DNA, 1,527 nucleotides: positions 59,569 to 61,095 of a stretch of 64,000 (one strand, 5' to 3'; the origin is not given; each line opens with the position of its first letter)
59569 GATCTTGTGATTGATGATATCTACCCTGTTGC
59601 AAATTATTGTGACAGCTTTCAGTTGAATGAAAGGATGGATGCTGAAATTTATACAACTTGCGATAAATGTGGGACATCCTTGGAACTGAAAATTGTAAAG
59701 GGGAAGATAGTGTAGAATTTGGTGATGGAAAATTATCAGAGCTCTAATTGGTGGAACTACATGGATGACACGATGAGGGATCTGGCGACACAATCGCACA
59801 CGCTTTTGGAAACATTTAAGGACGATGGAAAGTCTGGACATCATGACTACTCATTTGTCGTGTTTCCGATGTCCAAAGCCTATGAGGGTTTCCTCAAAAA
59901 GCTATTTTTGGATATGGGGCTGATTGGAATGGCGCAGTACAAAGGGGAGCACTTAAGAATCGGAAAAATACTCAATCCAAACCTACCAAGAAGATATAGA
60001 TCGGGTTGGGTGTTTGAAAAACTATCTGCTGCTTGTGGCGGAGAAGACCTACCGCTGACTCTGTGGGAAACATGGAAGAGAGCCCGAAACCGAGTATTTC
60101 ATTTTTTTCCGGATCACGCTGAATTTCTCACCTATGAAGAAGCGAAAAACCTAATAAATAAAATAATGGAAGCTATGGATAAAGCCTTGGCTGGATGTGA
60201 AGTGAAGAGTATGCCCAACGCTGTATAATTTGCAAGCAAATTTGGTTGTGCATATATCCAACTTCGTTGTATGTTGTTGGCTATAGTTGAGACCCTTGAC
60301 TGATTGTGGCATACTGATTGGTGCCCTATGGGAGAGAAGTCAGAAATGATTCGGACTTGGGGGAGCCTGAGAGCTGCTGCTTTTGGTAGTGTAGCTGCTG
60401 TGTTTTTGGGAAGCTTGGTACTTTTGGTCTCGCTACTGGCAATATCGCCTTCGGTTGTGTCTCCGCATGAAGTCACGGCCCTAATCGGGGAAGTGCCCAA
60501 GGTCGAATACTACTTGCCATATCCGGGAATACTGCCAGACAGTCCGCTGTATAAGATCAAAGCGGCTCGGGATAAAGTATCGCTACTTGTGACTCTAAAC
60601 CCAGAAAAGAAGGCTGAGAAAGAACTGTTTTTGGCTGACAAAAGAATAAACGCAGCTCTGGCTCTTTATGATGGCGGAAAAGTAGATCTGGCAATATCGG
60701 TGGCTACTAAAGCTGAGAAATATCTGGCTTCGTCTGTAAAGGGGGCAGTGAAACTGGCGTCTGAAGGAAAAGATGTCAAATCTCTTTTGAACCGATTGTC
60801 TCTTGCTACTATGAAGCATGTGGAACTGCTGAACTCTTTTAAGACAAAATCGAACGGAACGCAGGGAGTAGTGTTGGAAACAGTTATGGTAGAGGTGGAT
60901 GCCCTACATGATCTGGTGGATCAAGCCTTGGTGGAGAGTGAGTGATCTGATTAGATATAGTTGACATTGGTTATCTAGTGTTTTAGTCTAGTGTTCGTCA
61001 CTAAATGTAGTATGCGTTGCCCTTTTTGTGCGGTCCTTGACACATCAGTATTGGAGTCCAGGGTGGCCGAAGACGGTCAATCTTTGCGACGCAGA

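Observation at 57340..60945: Cluster of unknowns: HExxH protein opposite a zinc-ribbon plus HEPN-like (R-x4-H) gene pair and a DUF5667-like protein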

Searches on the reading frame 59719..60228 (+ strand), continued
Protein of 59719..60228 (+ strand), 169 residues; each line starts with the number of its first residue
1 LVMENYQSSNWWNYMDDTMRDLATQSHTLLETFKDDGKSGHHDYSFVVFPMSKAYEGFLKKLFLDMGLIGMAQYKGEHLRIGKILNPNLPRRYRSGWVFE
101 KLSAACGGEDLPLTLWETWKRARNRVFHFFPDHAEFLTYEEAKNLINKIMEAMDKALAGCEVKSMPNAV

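Call 29: find_related_loci(query=A1, collection=genome_contigs, flank=6000)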
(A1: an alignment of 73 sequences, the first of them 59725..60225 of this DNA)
Query A1 (167 aa) in genome_contigs; peptide patterns used: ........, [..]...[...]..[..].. (x = any residue, [..] = any of these).
599 stretches matched a pattern (row limit reached: there are more); 550 encode a relative of the query (tblastn E <= 1e-3); the best 80 are kept; 80 distinct loci.
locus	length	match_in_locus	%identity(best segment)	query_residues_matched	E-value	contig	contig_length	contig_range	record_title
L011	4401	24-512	58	1-159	1e-63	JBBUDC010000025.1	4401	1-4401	MAG: Patescibacteria group bacterium isolate H43-bin206_1 H43_bin206_1_000000000025, whole genome shotgun sequence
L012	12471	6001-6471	57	2-159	3e-63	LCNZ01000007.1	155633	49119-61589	MAG: Candidatus Amesbacteria bacterium GW2011_GWB1_47_19 UX91_C0007, whole genome shotgun sequence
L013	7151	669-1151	57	1-160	3e-62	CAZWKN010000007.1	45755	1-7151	MAG TPA_asm: uncultured Gammaproteobacteria bacterium isolate SRP192515_co1_359 genome assembly, contig: NODE_587_length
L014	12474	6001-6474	60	1-159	1e-61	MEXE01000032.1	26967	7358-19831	MAG: Candidatus Amesbacteria bacterium RBG_19FT_COMBO_48_16 rbg_19ft_combo_scaffold_354, whole genome shotgun sequence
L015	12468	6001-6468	56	3-159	4e-61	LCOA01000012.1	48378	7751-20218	MAG: Candidatus Amesbacteria bacterium GW2011_GWA1_47_20 UX92_C0012, whole genome shotgun sequence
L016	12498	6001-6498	54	1-163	2e-60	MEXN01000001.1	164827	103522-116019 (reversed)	MAG: Candidatus Amesbacteria bacterium RIFCSPLOWO2_01_FULL_48_25 rifcsplowo2_01_scaffold_1131, whole genome shotgun sequ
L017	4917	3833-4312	59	1-161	6e-60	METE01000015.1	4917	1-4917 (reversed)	MAG: candidate division Kazan bacterium RIFCSPLOWO2_01_FULL_48_13 rifcsplowo2_01_scaffold_50313, whole genome shotgun se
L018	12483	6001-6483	53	1-160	8e-60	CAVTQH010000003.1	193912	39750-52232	MAG: Candidatus Amesbacteria bacterium isolate MFD00709.bin.1.50 genome assembly, contig: contig_36186, whole genome sho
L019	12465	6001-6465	57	4-159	1e-59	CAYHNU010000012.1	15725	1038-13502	MAG TPA_asm: uncultured Gammaproteobacteria bacterium isolate ERP119705_co13_425 genome assembly, contig: NODE_4677_leng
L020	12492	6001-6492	51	1-160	8e-59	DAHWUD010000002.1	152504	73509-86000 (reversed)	MAG TPA_asm: Candidatus Amesbacteria bacterium isolate clean1528 NODE_2_length_152504_cov_61.873152, whole genome shotgu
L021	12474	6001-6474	56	1-160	2e-58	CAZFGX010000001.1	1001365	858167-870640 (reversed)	MAG TPA_asm: uncultured Gammaproteobacteria bacterium isolate SRP342105_co1_501 genome assembly, contig: NODE_2_length_1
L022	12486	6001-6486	52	1-160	4e-58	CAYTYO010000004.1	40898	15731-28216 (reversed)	MAG TPA_asm: uncultured Gammaproteobacteria bacterium isolate SRP170004_co1_592 genome assembly, contig: NODE_1263_lengt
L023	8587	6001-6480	60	1-160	5e-58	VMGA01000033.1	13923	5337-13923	MAG: Microgenomates group bacterium Gr01-1014_16 G01um101416_scaffold_3463, whole genome shotgun sequence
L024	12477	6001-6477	52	1-155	6e-58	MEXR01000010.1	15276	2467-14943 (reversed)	MAG: Candidatus Amesbacteria bacterium RIFOXYB1_FULL_44_23 rifoxyb1_full_scaffold_1353, whole genome shotgun sequence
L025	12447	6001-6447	57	1-155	2e-57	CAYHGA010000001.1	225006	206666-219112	MAG TPA_asm: uncultured Gammaproteobacteria bacterium isolate ERP119705_co10_249 genome assembly, contig: NODE_10_length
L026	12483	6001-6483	52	1-162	2e-57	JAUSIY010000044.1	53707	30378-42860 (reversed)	MAG: bacterium isolate E14_metabat.bin.279 E14_k141_1330225, whole genome shotgun sequence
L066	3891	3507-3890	51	3-127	1e-41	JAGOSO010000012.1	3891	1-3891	MAG: Candidatus Paceibacterota bacterium isolate Gw_Eff_bin_33 Gw_Eff_92393_length_3891_cov_4.132572, whole genome shotg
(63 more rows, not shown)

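Call 33: predict_structure(alignment_id=A1)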
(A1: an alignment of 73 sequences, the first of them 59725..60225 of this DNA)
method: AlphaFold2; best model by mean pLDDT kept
length: 167 residues; sequences in the alignment: 73
mean_pLDDT: 90.1   pTM: 0.87
mean pLDDT of the five models: 90.1, 90.0, 89.5, 88.6, 88.4
residues with pLDDT >= 90: 124; 70-90: 28; 50-70: 9; < 50: 6
segments of 3 or more residues with pLDDT < 50: 162-167
pLDDT, mean of each block of 10 residues (from residue 1): 87 98 96 76 96 98 95 91 95 92 93 97 87 89 98 86 43
secondary structure, 60 per line:
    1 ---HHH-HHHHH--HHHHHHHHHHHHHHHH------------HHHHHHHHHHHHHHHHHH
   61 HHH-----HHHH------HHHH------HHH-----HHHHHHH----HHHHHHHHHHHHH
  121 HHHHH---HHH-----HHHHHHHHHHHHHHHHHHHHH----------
elements in order: H8-12 H15-30 H43-63 H69-72 H79-82 H97-103 H108-125 H137-157

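Call 68: search_protein_families(library=pfam, proteins=[L003:3499-5295:+, L005:4120-5892:+, L016:3677-4171:+, L016:5404-5985:+, L016:4853-5215:-, L025:4635-5219:+, L026:5330-5977:+, L066:603-1916:-, L066:2394-3479:+, L014:5586-5984:+], max_evalue=0.01)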
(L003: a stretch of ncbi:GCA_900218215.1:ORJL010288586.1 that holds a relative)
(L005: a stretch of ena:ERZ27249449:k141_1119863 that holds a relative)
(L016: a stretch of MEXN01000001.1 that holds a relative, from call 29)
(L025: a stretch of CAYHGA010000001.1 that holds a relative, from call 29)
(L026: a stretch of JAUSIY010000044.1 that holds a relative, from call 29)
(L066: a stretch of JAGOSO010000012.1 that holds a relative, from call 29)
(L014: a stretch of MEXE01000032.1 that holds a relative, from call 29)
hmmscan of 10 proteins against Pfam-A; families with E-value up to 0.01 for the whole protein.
L003:3499-5295:+ (599 aa): 0 families

L005:4120-5892:+ (591 aa): 0 families

L016:3677-4171:+ (165 aa): 0 families

L016:5404-5985:+ (194 aa): 0 families

L016:4853-5215:- (121 aa): 1 family
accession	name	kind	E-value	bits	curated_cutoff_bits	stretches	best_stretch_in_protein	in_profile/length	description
PF01850.27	PIN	-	6.6e-15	56.2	23.6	1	3-115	1-114/120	PIN domain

L025:4635-5219:+ (195 aa): 0 families

L026:5330-5977:+ (216 aa): 0 families

L066:603-1916:- (438 aa): 0 families

L066:2394-3479:+ (362 aa): 0 families

L014:5586-5984:+ (133 aa): 1 family
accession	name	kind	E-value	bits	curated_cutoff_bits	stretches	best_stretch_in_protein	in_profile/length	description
PF01850.27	PIN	-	1.4e-05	26.1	23.6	1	6-123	2-111/120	PIN domain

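Call 75: find_related_loci(query=A1, collection=viral_contigs, flank=5000)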
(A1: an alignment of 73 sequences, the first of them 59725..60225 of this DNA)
Query A1 (167 aa) in viral_contigs; peptide patterns used: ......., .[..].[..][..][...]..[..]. (x = any residue, [..] = any of these).
56 stretches matched a pattern, but none encodes a relative of the query by tblastn (E <= 1e-3).

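Call 78: search_protein_families(library=pfam, alignment_id=A1, max_evalue=0.01)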
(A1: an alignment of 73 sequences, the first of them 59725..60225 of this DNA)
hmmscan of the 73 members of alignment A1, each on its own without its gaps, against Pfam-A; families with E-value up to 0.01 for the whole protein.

A. member 1, window:59725-60225:+ (167 aa): 2 families
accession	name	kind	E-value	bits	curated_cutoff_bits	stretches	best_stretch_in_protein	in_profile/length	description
PF18869.6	HEPN_RnaseLS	-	0.00016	22.5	29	1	39-69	25-55/124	RnaseLS-like HEPN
PF19034.5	RnlA-toxin_DBD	-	0.0064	17.3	27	0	40-86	42-85/125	RNase LS, bacterial toxin DBD domain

B. families by the number of members that match (of 73 scanned): 4 families
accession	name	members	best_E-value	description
PF18869.6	HEPN_RnaseLS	72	3.1e-07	RnaseLS-like HEPN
PF19034.5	RnlA-toxin_DBD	67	1.8e-06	RNase LS, bacterial toxin DBD domain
PF15534.11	Ntox35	1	0.0012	Bacterial toxin 35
PF13872.12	AAA_34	1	0.0068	P-loop containing NTP hydrolase pore-1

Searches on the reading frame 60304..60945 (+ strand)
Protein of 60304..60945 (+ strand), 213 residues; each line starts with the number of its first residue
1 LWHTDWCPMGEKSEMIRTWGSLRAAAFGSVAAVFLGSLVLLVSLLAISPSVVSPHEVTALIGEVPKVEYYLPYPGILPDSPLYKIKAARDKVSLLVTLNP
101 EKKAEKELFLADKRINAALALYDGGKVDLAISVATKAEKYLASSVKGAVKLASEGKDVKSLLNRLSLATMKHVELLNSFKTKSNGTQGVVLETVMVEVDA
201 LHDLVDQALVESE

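Call 3: search_protein_families(library=pfam, proteins=[window:60304-60945:+], max_evalue=1)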
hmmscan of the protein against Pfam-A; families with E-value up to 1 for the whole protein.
window:60304-60945:+ (213 aa): 1 family
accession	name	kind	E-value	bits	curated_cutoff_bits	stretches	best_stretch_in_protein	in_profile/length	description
PF18915.5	DUF5667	-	1.8e-12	47.9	27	1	75-168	1-81/99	Domain of unknown function (DUF5667)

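Call 4: search_protein_families(library=padloc, proteins=[window:60304-60945:+], max_evalue=1)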
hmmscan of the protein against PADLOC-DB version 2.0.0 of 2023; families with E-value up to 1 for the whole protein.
window:60304-60945:+ (213 aa): 0 families

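Call 5: search_protein_families(library=ncbifam, proteins=[window:60304-60945:+], max_evalue=1)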
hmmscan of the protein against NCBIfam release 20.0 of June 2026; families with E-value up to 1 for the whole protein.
window:60304-60945:+ (213 aa): 1 family
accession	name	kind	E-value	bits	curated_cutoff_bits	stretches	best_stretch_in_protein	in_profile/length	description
NF010365.0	PRK13793.1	equivalog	0.024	14.2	198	1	156-205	88-136/196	nicotinate-nicotinamide nucleotide adenylyltransferase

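Call 6: search_protein_families(library=phrogs, proteins=[window:60304-60945:+], max_evalue=1)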
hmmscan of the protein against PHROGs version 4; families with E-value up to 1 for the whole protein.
window:60304-60945:+ (213 aa): 0 families
